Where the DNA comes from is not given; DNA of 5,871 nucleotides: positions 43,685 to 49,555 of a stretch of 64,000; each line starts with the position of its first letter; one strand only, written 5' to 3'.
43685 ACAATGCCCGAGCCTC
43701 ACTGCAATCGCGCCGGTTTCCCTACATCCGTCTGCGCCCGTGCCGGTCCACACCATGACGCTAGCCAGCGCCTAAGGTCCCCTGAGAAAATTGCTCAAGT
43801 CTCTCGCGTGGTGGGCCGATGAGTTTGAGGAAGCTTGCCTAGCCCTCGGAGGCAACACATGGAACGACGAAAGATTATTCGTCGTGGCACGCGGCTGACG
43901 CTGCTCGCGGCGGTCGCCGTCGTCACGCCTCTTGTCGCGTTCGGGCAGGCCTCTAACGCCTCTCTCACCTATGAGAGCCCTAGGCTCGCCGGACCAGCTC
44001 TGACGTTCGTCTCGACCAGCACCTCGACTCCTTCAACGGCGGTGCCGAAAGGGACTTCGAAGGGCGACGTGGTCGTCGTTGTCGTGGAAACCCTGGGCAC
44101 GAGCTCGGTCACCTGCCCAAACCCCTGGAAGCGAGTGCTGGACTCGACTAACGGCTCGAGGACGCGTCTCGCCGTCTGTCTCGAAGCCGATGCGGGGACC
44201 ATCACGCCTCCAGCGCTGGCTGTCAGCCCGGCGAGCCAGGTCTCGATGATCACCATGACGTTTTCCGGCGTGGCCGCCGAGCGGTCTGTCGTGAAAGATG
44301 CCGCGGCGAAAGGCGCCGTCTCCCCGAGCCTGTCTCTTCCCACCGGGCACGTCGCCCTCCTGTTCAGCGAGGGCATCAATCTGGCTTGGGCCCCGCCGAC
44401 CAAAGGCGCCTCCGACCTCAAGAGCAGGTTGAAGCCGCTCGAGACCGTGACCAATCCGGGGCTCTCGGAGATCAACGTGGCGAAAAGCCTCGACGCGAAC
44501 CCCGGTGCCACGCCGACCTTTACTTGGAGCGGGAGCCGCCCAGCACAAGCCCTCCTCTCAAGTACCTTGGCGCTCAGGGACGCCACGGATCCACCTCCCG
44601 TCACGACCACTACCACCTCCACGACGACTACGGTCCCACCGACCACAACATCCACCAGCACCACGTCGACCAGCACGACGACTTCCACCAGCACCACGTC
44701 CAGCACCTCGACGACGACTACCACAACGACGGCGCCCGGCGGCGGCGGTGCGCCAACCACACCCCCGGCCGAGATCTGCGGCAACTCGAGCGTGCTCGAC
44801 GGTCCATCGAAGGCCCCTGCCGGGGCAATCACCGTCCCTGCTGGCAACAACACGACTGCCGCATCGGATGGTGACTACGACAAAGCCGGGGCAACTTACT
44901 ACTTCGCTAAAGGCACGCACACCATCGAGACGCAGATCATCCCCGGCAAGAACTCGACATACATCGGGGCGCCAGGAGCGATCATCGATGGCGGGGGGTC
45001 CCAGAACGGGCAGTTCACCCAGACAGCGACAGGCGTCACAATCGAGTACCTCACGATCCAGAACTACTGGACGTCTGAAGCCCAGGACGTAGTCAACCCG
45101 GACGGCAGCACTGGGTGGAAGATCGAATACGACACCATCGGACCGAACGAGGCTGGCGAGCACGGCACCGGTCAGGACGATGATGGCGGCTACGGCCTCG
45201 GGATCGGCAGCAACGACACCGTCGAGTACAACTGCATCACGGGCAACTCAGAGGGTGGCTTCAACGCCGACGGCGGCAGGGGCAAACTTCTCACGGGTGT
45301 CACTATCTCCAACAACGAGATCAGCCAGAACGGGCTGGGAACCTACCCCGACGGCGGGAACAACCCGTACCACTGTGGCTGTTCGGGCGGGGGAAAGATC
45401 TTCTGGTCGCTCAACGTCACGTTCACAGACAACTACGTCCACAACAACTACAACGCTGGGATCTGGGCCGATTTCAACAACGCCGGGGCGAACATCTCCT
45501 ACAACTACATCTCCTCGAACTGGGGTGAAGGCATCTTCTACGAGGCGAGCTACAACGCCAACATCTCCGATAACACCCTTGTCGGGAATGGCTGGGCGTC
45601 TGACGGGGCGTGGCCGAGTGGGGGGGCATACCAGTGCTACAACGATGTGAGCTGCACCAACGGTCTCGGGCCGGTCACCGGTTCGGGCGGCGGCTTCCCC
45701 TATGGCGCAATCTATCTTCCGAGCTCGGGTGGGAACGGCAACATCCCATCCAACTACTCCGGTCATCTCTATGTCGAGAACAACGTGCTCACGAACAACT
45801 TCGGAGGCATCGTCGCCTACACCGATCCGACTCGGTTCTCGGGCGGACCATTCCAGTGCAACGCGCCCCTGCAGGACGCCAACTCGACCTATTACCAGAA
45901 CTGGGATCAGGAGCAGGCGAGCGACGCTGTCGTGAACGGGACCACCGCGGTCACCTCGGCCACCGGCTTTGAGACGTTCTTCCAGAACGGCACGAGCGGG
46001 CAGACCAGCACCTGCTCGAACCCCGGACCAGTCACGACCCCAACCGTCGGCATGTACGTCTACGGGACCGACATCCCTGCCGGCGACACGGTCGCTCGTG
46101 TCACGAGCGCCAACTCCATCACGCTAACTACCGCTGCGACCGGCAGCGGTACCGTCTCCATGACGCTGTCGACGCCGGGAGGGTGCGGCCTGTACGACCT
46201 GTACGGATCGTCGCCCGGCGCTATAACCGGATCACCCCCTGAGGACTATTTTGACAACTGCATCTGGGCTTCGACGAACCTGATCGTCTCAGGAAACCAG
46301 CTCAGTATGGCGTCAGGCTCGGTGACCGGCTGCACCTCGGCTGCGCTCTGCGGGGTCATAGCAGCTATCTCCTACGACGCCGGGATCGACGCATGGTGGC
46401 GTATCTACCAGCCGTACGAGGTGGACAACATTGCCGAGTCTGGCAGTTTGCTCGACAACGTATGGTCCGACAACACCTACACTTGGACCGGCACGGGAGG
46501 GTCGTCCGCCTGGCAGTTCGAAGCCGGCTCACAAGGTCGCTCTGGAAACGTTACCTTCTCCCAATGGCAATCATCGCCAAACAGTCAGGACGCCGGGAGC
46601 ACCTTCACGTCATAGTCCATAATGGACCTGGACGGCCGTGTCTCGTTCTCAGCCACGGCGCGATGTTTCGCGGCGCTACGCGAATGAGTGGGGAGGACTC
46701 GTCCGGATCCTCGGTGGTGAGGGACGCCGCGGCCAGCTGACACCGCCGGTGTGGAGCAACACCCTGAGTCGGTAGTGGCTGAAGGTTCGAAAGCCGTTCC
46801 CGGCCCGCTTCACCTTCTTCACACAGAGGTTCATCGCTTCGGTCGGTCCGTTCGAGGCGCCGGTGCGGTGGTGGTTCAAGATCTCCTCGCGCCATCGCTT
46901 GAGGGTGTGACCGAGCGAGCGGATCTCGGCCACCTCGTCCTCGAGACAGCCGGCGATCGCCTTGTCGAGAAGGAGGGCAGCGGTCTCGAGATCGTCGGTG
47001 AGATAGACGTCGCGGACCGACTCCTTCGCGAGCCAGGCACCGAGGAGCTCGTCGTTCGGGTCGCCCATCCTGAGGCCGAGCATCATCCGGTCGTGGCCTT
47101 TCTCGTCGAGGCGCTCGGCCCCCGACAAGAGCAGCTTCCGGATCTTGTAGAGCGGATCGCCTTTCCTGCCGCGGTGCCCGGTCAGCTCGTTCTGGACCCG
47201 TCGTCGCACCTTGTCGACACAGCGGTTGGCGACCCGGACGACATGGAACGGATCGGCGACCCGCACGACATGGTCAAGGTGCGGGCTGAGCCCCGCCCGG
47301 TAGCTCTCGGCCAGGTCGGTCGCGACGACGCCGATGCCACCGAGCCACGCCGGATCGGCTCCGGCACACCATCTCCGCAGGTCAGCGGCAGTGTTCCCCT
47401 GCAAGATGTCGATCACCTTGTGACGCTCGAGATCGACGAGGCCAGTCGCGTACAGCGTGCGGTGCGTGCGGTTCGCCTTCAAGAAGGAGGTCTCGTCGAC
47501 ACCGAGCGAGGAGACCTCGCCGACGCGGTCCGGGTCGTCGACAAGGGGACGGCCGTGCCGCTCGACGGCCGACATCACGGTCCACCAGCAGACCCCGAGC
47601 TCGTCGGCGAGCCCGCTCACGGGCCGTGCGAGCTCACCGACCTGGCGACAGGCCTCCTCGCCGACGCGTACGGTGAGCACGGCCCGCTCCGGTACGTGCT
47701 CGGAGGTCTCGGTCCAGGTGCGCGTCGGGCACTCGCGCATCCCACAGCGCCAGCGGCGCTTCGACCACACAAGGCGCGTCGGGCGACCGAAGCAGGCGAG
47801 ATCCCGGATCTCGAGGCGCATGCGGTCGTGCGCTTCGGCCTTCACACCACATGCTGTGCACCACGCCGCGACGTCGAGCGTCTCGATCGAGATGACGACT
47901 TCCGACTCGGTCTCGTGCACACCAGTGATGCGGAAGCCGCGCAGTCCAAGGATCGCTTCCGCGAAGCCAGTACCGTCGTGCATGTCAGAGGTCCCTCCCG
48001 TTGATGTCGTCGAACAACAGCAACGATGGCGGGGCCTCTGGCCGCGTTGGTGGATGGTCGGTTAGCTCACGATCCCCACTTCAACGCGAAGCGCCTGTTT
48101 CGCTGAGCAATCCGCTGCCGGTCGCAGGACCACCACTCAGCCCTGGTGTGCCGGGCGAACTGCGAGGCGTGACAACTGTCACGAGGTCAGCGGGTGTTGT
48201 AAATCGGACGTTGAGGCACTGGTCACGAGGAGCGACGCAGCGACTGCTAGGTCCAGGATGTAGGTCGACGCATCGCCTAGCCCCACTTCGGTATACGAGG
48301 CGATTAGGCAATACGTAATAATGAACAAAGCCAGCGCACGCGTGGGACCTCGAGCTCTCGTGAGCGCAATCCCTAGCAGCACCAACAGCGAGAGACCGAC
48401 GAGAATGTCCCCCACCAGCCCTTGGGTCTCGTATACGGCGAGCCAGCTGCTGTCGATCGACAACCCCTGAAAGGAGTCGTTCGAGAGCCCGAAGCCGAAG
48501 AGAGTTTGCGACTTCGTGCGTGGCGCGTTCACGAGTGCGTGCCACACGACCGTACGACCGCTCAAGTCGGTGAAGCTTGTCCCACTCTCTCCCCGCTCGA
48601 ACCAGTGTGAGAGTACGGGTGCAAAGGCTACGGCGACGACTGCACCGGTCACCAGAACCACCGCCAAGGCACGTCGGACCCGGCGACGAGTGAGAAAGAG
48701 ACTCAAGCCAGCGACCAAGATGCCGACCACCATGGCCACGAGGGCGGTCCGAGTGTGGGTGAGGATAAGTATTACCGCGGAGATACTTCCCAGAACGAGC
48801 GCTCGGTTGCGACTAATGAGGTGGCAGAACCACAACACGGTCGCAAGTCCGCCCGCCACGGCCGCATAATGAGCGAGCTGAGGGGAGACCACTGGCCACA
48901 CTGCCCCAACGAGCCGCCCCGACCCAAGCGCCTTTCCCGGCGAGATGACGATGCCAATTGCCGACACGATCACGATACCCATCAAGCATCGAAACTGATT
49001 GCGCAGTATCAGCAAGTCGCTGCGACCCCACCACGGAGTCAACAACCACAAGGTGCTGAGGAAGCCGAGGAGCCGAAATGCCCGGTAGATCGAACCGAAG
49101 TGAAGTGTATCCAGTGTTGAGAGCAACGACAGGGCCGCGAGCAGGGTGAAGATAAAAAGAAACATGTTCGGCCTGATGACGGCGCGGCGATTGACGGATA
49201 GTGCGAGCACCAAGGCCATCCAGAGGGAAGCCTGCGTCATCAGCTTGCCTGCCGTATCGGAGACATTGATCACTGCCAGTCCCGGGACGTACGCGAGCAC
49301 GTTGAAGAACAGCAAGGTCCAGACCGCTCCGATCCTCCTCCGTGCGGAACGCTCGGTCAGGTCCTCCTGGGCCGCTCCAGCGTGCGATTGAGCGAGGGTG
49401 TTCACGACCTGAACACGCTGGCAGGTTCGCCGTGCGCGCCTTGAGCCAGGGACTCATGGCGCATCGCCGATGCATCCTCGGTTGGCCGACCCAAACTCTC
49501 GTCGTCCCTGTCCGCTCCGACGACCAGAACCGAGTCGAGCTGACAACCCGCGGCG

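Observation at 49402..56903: Two divergent PCP/Wzz-like paralogues both carry kinase-like C-terminal domains without a Walker A lysine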

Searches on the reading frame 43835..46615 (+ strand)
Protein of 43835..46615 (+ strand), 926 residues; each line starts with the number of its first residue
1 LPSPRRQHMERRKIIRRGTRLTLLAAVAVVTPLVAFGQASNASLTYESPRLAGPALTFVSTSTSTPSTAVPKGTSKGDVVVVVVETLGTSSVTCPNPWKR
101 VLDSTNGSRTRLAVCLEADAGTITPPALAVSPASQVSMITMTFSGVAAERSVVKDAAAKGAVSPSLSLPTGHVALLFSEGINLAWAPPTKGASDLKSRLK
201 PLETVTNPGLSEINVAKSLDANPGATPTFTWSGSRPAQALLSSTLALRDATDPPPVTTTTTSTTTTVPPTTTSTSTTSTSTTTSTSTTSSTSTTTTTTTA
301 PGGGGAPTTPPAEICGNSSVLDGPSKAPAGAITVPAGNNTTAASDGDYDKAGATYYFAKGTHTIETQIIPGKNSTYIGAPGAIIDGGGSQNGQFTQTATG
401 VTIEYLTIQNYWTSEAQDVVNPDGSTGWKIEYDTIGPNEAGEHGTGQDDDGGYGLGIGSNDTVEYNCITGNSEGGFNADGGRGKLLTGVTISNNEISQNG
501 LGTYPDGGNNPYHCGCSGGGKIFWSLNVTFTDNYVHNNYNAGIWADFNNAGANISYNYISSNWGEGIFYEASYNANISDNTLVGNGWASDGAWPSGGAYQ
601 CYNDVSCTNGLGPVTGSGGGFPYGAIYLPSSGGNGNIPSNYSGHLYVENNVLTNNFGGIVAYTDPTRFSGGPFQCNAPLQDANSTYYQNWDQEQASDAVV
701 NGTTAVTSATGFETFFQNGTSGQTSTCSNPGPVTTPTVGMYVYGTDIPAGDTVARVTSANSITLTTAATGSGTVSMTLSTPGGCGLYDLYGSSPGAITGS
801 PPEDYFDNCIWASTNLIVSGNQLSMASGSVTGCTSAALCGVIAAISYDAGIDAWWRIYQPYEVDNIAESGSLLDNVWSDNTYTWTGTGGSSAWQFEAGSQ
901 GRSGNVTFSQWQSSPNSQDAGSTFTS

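Call 9: search_protein_families(library=pfam, proteins=[window:43835-46615:+], max_evalue=0.001)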
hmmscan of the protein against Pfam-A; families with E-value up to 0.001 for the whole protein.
window:43835-46615:+ (926 aa): 2 families
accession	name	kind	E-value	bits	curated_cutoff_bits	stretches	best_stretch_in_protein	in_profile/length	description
PF13229.12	Beta_helix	-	3.7e-12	46.6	25.9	1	451-597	22-147/158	Right handed beta helix region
PF05048.19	NosD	-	0.0004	20.3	23.6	0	525-585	68-149/212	Periplasmic copper-binding protein (NosD)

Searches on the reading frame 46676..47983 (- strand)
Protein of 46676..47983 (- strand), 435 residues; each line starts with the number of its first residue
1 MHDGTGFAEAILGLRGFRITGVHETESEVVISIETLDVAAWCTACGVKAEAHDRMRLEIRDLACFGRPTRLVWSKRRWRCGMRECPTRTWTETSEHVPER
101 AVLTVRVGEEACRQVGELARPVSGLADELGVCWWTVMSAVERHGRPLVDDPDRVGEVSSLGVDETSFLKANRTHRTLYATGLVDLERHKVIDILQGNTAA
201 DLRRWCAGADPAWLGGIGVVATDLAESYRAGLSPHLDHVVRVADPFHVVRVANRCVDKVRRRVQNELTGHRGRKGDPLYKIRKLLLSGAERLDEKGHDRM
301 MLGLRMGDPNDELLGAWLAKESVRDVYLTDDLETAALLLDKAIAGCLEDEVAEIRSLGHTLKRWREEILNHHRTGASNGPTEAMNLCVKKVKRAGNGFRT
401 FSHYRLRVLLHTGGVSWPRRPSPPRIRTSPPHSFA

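Call 9: search_protein_families(library=pfam, proteins=[window:46676-47983:-], max_evalue=0.001)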
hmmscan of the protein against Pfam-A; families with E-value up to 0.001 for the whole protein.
window:46676-47983:- (435 aa): 2 families
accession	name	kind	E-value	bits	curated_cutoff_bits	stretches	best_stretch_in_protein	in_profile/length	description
PF01610.23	DDE_Tnp_ISL3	-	1.2e-51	176.2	23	1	160-408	1-240/240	Transposase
PF14690.11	Zn_ribbon_ISL3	-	9.6e-07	29.6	25.5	1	40-80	3-44/47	zinc-finger of transposase IS204/IS1001/IS1096/IS1165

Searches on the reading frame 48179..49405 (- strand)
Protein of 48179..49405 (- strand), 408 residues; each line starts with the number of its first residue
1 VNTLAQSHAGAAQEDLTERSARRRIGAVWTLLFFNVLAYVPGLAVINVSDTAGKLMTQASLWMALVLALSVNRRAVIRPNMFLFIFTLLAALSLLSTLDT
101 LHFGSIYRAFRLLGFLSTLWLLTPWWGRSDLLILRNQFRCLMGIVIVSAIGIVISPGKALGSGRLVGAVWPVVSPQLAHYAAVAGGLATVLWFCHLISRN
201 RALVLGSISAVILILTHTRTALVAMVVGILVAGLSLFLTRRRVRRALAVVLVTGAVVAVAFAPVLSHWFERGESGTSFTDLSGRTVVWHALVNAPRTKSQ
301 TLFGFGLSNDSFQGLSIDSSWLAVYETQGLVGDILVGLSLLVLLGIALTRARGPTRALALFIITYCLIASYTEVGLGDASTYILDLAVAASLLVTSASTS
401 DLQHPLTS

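Call 9: search_protein_families(library=pfam, proteins=[window:48179-49405:-], max_evalue=0.001)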
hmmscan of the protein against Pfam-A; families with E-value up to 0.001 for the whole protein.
window:48179-49405:- (408 aa): 1 family
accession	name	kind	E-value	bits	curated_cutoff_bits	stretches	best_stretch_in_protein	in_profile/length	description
PF04932.20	Wzy_C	-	2.6e-09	37.5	31.7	1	208-308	5-105/149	O-Antigen ligase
